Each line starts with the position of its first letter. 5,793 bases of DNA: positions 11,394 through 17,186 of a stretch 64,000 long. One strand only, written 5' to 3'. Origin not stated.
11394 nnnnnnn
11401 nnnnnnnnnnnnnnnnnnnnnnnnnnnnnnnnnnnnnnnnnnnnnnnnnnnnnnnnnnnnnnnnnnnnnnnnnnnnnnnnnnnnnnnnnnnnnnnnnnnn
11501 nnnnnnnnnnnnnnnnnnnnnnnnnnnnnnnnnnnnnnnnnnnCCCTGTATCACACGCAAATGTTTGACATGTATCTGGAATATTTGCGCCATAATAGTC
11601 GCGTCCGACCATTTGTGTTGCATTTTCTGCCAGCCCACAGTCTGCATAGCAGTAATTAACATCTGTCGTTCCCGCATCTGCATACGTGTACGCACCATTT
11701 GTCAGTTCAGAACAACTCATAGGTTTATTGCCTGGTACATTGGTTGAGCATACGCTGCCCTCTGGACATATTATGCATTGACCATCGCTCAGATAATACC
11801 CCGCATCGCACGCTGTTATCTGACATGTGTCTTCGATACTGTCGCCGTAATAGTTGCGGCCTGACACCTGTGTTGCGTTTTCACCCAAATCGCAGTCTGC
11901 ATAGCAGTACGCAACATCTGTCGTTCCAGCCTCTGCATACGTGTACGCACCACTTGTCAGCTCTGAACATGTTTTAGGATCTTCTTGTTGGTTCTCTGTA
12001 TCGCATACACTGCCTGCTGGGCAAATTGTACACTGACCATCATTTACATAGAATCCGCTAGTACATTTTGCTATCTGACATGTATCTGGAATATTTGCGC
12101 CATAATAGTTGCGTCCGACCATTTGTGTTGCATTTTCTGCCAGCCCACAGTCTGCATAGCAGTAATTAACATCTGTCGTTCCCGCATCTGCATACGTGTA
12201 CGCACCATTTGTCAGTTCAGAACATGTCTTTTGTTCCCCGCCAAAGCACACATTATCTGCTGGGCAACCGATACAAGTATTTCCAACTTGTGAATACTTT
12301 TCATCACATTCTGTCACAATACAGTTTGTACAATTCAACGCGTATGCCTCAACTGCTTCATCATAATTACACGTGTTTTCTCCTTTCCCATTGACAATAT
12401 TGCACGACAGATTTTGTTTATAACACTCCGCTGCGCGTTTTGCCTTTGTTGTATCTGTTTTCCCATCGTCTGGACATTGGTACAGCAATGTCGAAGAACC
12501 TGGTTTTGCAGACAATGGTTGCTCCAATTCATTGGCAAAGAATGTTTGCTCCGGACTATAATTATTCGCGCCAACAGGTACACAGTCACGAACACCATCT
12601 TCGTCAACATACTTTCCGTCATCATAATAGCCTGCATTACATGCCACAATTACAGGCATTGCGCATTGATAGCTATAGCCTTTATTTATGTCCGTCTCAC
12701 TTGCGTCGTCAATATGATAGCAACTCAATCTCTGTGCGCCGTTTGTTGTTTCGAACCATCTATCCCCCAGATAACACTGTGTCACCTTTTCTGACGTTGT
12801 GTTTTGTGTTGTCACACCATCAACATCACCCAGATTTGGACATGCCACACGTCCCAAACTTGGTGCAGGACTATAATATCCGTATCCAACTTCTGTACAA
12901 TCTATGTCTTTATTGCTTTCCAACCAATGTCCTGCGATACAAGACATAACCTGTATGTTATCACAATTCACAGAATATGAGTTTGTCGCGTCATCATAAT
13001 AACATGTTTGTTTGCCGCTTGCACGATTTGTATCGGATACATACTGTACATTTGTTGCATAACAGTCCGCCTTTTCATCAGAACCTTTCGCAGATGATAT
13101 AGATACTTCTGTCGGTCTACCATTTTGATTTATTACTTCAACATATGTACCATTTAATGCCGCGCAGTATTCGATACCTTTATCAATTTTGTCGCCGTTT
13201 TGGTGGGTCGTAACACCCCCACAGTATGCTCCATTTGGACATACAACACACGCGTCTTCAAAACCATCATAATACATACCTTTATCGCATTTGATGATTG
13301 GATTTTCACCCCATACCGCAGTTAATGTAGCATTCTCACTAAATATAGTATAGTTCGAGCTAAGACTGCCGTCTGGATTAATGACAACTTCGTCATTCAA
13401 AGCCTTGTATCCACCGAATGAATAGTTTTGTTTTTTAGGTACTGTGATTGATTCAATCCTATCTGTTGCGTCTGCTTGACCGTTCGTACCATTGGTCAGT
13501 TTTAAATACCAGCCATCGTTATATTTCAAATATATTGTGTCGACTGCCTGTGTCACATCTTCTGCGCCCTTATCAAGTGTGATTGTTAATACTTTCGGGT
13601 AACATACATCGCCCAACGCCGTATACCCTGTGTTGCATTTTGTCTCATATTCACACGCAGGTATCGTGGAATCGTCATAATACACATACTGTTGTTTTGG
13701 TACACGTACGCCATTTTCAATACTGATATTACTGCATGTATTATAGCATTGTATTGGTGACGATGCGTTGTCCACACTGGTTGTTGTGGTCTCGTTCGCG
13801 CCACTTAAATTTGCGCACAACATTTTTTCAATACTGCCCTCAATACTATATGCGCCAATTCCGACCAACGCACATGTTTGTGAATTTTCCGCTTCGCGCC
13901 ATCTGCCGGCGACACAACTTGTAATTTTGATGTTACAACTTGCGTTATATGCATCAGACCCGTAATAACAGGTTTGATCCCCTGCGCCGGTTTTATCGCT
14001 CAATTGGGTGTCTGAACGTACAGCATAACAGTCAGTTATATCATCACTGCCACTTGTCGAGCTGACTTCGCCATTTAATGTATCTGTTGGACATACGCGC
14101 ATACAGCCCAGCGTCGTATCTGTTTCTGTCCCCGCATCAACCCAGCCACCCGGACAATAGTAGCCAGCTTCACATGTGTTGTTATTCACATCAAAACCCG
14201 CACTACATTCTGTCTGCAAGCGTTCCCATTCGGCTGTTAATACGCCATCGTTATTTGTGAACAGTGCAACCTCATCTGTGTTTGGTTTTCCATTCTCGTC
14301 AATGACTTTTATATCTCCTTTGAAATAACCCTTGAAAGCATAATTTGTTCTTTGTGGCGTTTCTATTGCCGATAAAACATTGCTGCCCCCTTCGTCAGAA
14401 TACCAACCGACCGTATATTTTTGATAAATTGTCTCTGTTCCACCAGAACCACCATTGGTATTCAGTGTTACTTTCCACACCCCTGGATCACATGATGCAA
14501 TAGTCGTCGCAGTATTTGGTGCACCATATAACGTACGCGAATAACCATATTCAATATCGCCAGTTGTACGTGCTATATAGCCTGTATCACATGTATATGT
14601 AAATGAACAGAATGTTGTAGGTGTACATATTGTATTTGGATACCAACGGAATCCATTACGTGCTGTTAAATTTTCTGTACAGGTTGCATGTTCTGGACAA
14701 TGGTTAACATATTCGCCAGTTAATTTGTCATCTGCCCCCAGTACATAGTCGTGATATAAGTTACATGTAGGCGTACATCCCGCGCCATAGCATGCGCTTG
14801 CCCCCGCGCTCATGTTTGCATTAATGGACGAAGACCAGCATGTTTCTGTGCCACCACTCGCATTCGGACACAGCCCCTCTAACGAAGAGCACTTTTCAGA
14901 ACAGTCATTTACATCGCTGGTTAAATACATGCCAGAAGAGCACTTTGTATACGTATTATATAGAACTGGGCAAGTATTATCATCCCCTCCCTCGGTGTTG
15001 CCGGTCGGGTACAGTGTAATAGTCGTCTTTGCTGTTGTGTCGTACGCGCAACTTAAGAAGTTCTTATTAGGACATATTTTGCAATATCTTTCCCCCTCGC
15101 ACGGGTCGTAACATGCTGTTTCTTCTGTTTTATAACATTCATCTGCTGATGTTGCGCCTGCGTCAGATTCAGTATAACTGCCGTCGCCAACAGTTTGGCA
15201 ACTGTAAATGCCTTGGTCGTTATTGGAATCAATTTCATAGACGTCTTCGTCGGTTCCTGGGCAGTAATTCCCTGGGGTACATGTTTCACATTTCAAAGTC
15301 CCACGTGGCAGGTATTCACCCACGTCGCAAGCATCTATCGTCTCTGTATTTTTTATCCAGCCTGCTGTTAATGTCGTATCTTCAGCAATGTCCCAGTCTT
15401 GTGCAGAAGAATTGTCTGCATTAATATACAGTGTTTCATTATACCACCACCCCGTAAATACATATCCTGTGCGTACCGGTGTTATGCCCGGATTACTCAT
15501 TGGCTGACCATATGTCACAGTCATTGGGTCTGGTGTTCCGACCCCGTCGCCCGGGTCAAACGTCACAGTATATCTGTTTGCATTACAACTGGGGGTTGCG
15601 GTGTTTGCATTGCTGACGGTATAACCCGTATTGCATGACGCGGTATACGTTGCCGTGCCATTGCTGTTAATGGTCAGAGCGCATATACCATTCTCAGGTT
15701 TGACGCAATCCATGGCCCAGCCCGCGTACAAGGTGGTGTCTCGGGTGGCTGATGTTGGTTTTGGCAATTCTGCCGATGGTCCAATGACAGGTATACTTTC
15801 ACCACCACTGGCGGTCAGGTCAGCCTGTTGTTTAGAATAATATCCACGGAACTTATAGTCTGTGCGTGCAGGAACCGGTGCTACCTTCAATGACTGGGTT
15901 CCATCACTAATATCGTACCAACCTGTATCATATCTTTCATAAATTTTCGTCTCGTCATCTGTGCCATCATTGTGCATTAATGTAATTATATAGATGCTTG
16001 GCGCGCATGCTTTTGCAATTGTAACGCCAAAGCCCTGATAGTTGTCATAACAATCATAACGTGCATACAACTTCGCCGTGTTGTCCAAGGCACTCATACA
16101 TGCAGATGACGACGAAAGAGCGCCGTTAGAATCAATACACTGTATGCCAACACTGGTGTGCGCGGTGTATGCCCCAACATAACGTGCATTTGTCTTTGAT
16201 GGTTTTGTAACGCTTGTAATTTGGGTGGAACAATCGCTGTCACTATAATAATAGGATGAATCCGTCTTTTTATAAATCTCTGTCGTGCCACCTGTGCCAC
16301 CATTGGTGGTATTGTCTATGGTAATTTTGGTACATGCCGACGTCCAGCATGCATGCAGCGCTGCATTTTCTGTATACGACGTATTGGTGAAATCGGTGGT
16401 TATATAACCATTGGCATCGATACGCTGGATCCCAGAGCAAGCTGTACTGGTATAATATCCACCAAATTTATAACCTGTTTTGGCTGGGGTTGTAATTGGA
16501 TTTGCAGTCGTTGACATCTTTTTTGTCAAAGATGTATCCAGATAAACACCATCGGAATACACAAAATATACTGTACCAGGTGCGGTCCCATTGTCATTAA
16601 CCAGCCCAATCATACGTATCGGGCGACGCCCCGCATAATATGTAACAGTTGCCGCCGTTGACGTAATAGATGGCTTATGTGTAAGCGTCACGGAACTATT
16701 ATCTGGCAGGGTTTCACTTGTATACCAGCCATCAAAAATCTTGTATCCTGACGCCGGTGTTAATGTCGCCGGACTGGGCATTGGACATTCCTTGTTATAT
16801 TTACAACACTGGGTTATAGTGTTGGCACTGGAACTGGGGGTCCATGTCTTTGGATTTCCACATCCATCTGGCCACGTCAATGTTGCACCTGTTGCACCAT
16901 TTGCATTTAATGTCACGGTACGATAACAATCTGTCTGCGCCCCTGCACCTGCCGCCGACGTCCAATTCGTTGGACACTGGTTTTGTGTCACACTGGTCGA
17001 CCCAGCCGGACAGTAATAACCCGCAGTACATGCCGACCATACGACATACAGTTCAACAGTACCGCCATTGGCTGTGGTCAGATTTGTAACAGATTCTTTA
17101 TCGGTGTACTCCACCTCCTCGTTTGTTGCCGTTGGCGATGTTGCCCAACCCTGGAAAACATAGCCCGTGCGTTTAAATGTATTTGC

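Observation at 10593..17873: About 2426-aa Cys-rich surface protein with Listeria-Bacteroides repeats and three perfect 258-bp tandem repeats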

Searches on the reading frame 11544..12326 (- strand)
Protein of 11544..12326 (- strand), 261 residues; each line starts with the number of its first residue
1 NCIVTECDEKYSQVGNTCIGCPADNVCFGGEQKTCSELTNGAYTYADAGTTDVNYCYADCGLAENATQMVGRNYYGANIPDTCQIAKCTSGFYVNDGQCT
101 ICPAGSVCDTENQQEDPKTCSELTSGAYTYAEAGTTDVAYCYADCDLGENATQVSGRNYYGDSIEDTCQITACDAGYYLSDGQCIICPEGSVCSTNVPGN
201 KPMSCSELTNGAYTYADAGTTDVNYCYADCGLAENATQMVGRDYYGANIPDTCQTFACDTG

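Call 67: search_protein_families(library=pfam, proteins=[window:11544-12326:-], max_evalue=1)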
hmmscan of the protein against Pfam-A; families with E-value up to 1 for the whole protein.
seq(261 aa): 5 families
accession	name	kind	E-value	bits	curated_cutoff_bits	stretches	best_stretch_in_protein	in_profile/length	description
PF22897.2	TIL_2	-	0.0023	18.1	24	1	83-99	24-41/44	TIL-like domain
PF01050.24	MannoseP_isomer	-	0.0039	17.8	23.6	0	164-217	56-109/116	Mannose-6-phosphate isomerase C-terminal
PF20842.4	Rax2_2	-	0.12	13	27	0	214-238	92-116/146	Rax2 second domain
PF24634.1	DUF7631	-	0.19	12.6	27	1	181-194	3-16/50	Domain of unknown function (DUF7631)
PF23091.2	TNFR_ELAPOR1_6th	-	0.47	10.9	33.2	1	87-111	1-26/41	ELAPOR1-like, TNF receptor-like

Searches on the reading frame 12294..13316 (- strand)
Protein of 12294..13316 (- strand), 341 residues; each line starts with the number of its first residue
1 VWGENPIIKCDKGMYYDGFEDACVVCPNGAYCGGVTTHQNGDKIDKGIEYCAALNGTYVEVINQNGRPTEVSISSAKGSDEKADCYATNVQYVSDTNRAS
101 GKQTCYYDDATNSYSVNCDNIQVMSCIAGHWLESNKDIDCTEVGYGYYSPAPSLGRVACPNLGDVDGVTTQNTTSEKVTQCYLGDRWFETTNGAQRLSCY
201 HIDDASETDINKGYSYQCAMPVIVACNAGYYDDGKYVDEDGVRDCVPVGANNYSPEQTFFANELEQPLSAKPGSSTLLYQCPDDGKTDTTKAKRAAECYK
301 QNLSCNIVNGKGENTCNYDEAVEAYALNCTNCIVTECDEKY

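Call 67: search_protein_families(library=pfam, proteins=[window:12294-13316:-], max_evalue=1)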
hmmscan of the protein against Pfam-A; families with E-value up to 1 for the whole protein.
seq(341 aa): 0 families

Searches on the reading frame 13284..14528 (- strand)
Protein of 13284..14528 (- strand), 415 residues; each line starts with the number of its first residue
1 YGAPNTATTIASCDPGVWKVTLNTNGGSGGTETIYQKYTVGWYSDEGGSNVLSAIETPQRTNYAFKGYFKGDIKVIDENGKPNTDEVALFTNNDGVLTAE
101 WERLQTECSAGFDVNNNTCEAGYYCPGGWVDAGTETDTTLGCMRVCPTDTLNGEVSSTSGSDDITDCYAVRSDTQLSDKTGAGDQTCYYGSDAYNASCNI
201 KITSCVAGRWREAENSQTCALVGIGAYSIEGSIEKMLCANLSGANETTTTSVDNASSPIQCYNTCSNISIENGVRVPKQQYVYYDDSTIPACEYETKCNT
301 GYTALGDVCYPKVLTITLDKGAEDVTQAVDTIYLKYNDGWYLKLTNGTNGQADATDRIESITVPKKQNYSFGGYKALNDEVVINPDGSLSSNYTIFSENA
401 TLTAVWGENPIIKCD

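Call 62: predict_structure(alignment_id=A2)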
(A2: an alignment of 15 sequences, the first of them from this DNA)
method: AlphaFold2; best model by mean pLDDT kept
length: 415 residues; sequences in the alignment: 15
mean_pLDDT: 88.3   pTM: 0.59
mean pLDDT of the five models: 88.3, 88.0, 86.8, 86.6, 86.2
residues with pLDDT >= 90: 260; 70-90: 129; 50-70: 12; < 50: 14
segments of 3 or more residues with pLDDT < 50: 1-11, 413-415
pLDDT, mean of each block of 10 residues (from residue 1): 40 78 94 91 92 94 93 93 83 89 87 88 88 74 85 91 92 94 93 84 97 93 97 97 95 94 96 95 96 94 92 92 76 91 90 93 87 86 90 82 82 51
secondary structure, 60 per line:
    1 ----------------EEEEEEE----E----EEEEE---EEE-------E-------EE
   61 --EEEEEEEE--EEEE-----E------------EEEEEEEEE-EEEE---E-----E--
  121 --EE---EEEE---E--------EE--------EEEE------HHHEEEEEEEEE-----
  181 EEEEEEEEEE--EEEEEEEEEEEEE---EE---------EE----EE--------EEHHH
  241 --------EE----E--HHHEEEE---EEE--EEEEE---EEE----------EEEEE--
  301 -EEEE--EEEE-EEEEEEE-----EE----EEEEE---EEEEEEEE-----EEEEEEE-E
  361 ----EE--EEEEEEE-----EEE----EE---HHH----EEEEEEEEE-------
elements in order: E17-23 E33-37 E41-43 E63-70 E73-76 E95-103 E105-108 E128-131 E154-157 E167-175 E181-190 E193-205 E261-264 E268-270 E273-277 E281-283 E294-298 E302-305 E308-311 E313-319 E331-335 E339-346 E352-358 E369-375 E381-383 E400-408

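Call 64: fold_search(model_id=the predicted structure, library=pdb)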
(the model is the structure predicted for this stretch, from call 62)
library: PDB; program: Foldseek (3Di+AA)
matches with E <= 10: 366; with E <= 0.001: 0
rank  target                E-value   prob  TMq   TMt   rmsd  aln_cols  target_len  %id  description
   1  10qf                  4.4e-03  0.38  0.14  0.12  43.6       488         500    8  Crystal Structure of Treponema denticola Sialidase (TDE_0471) (released 2026-02-25)
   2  9vqm_A                1.5e-02  0.16  0.12  0.07  30.6       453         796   11  Cryo-EM structure of Elapor1WT in tetrameric form (released 2025-07-23)
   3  5o35_C                2.0e-02  0.08  0.10  0.11  21.9       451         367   10  Structure of complement proteins complex (released 2017-06-28)
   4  9vqm_D                2.2e-02  0.16  0.12  0.07  30.7       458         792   12  Cryo-EM structure of Elapor1WT in tetrameric form (released 2025-07-23)
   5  9vqm_C                2.9e-02  0.15  0.12  0.07  32.1       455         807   11  Cryo-EM structure of Elapor1WT in tetrameric form (released 2025-07-23)
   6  9vqm_B                3.1e-02  0.13  0.12  0.07  28.2       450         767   11  Cryo-EM structure of Elapor1WT in tetrameric form (released 2025-07-23)
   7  10qi                  3.1e-02  0.12  0.12  0.10  48.2       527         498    9  Crystal Structure of Treponema denticola Sialidase (TDE_0471) D165A mutant bound to 3'-sialyllactose (only Neu5Ac visibl (released 2026-02-25)
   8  8wa2_F                7.9e-02  0.16  0.16  0.07  21.6       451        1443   13  cryo-EM structure of native mastigonemes isolated from Chlamydomonas reinhardtii at 3.0 angstrom resolution (released 2024-04-10)
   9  2x11_A                8.3e-02  0.23  0.13  0.12  20.4       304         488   10  Crystal structure of the complete EphA2 ectodomain in complex with ephrin A5 receptor binding domain (released 2010-03-16)
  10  8trv_A                8.7e-02  0.28  0.14  0.18  15.8       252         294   12  Structure of the EphA2 LBDCRD bound to FabS1C_C1 (released 2024-07-17)
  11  4bk5_A                1.0e-01  0.30  0.13  0.11  18.4       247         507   12  crystal structure of the human EphA4 ectodomain in complex with human ephrin A5 (amine-methylated sample) (released 2013-07-03)
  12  4m4p_A                1.1e-01  0.18  0.14  0.11  23.8       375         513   11  Crystal structure of EPHA4 ectodomain (released 2013-10-30)
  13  8tv1_C                1.1e-01  0.57  0.13  0.16  14.2       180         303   12  Structure of the EphA2 LBDCRD bound to FabS1C_L1 (released 2024-06-26)
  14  7n4y_A                1.5e-01  0.35  0.13  0.03  14.2       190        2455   12  The structure of bovine thyroglobulin with iodinated tyrosines (released 2021-11-10)
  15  4bk4_A                1.5e-01  0.10  0.13  0.11  25.7       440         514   11  crystal structure of the human EphA4 ectodomain (released 2013-07-03)
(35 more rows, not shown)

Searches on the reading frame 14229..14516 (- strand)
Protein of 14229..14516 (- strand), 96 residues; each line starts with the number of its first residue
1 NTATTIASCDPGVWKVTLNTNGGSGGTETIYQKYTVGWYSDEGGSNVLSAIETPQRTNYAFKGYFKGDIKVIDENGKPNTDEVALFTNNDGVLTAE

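Call 66: search_protein_families(library=pfam, proteins=[window:14229-14516:-], max_evalue=1)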
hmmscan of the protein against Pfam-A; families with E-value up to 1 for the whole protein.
seq(96 aa): 2 families
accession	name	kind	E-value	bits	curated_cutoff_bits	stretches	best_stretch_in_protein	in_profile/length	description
PF21578.3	117-like_vir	-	0.044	14.4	27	1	15-58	7-50/101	Virus, 117-like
PF09479.16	Flg_new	-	0.47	11.1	27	0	15-66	2-40/65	Listeria-Bacteroides repeat domain (List_Bact_rpt)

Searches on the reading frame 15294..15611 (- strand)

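Call 66: search_protein_families(library=pfam, proteins=[window:15294-15611:-], max_evalue=1)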
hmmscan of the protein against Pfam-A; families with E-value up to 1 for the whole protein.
seq(106 aa): 2 families
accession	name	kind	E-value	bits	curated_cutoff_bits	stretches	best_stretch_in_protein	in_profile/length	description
PF09479.16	Flg_new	-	3.3e-11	43.6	27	1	14-83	1-64/65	Listeria-Bacteroides repeat domain (List_Bact_rpt)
PF18998.6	Flg_new_2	-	0.17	12.3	23.6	1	14-88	1-72/73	Divergent InlB B-repeat domain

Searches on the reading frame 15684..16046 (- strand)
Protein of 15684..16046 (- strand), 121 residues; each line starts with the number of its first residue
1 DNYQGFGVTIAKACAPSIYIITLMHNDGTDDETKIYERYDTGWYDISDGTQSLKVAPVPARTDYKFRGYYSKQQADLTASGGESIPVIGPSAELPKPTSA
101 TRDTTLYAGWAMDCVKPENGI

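Call 66: search_protein_families(library=pfam, proteins=[window:15684-16046:-], max_evalue=1)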
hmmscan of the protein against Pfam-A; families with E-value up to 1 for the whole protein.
seq(121 aa): 2 families
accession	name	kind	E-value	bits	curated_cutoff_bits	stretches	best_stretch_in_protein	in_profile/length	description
PF24175.2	SU10_adaptor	-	0.008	17.1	27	1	38-82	85-133/194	SU10 adaptor protein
PF09479.16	Flg_new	-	0.049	14.2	27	1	19-75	1-44/65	Listeria-Bacteroides repeat domain (List_Bact_rpt)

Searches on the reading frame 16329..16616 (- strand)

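Call 66: search_protein_families(library=pfam, proteins=[window:16329-16616:-], max_evalue=1)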
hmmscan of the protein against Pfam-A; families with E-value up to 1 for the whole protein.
seq(96 aa): 1 family
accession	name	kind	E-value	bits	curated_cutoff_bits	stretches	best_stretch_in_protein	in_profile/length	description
PF09479.16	Flg_new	-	0.00017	22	27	1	15-76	2-60/65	Listeria-Bacteroides repeat domain (List_Bact_rpt)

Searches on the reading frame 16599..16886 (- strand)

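Call 66: search_protein_families(library=pfam, proteins=[window:16599-16886:-], max_evalue=1)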
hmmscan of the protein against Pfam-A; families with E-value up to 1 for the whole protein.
seq(96 aa): 1 family
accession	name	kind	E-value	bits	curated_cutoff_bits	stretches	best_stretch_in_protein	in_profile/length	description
PF09479.16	Flg_new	-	0.018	15.6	27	1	30-85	16-64/65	Listeria-Bacteroides repeat domain (List_Bact_rpt)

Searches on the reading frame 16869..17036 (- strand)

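Call 67: search_protein_families(library=pfam, proteins=[window:16869-17036:-], max_evalue=1)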
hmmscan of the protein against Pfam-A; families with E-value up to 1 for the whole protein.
seq(56 aa): 2 families
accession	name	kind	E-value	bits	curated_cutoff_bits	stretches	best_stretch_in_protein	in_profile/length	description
PF08516.17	ADAM_CR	-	0.0041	17.9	29.4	1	2-45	4-47/115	ADAM cysteine-rich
PF03154.20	Atrophin-1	-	0.16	10.5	29.9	1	7-48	464-505/992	Atrophin-1 family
